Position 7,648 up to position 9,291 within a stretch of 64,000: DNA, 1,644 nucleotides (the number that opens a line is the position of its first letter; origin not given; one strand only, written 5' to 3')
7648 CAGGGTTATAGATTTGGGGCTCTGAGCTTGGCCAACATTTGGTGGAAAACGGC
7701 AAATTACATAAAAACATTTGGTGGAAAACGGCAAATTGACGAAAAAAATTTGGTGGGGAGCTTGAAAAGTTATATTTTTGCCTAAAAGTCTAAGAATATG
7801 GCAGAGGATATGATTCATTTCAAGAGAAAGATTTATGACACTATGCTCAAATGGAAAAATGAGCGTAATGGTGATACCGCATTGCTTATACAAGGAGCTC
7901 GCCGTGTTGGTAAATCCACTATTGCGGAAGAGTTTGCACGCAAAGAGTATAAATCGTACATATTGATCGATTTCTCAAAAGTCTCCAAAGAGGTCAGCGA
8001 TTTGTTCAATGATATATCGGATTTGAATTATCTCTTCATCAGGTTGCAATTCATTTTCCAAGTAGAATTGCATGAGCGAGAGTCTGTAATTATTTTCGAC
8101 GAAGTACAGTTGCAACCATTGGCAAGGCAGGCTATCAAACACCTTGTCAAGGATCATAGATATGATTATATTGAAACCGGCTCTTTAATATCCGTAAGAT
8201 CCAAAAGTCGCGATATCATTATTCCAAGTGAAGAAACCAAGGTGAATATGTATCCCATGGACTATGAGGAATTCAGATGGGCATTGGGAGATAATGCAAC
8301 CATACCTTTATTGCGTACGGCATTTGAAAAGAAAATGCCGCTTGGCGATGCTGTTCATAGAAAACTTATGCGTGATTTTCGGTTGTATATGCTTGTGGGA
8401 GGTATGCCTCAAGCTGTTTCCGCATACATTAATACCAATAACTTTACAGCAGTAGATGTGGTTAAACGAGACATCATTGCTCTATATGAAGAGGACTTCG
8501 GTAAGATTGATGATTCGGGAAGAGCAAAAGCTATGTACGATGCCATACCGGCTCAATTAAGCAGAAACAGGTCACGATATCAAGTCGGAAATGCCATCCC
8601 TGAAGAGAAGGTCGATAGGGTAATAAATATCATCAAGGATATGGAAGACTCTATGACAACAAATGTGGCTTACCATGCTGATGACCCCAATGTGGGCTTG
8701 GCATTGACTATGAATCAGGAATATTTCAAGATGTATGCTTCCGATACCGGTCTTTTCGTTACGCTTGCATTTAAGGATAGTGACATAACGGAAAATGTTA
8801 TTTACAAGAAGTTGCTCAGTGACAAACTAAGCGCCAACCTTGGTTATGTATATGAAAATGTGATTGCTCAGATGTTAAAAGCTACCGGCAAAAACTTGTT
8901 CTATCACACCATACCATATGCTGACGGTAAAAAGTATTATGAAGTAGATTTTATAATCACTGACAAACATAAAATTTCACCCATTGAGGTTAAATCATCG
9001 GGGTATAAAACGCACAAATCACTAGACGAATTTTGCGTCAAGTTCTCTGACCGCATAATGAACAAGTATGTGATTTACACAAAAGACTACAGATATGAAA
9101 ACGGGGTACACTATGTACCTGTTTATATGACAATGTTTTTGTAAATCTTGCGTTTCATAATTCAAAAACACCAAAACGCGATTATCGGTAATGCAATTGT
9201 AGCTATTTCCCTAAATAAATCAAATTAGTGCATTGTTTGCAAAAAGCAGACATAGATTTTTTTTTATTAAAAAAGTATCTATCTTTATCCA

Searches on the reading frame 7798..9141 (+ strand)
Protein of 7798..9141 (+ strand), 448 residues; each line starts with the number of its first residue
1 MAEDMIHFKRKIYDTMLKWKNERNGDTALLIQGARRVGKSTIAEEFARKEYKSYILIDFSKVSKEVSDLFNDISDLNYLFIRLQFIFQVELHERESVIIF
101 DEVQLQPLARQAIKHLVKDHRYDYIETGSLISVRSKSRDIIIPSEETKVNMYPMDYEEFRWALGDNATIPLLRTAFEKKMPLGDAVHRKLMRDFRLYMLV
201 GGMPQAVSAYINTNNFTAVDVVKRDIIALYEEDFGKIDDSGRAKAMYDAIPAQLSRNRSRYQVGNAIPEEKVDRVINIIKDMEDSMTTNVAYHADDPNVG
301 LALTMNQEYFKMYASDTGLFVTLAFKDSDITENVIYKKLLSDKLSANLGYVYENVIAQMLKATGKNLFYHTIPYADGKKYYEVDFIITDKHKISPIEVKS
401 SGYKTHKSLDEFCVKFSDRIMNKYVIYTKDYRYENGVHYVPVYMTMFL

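Call 5: search_protein_families(library=pfam, proteins=[window:7798-9141:+], max_evalue=0.01)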
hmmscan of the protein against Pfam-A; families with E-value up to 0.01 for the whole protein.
window:7798-9141:+ (448 aa): 4 families
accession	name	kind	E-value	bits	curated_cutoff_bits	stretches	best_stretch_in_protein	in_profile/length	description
PF13173.12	AAA_14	-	3.5e-21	76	27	1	27-159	3-128/129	AAA domain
PF13635.12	DUF4143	-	4.1e-15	56.3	28.1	1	233-401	6-160/160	Domain of unknown function (DUF4143)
PF08378.17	NERD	-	0.00088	20.2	22.1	1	349-407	2-64/111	Nuclease-related domain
PF13401.12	AAA_22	-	0.0073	17.1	27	0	25-116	4-104/130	AAA domain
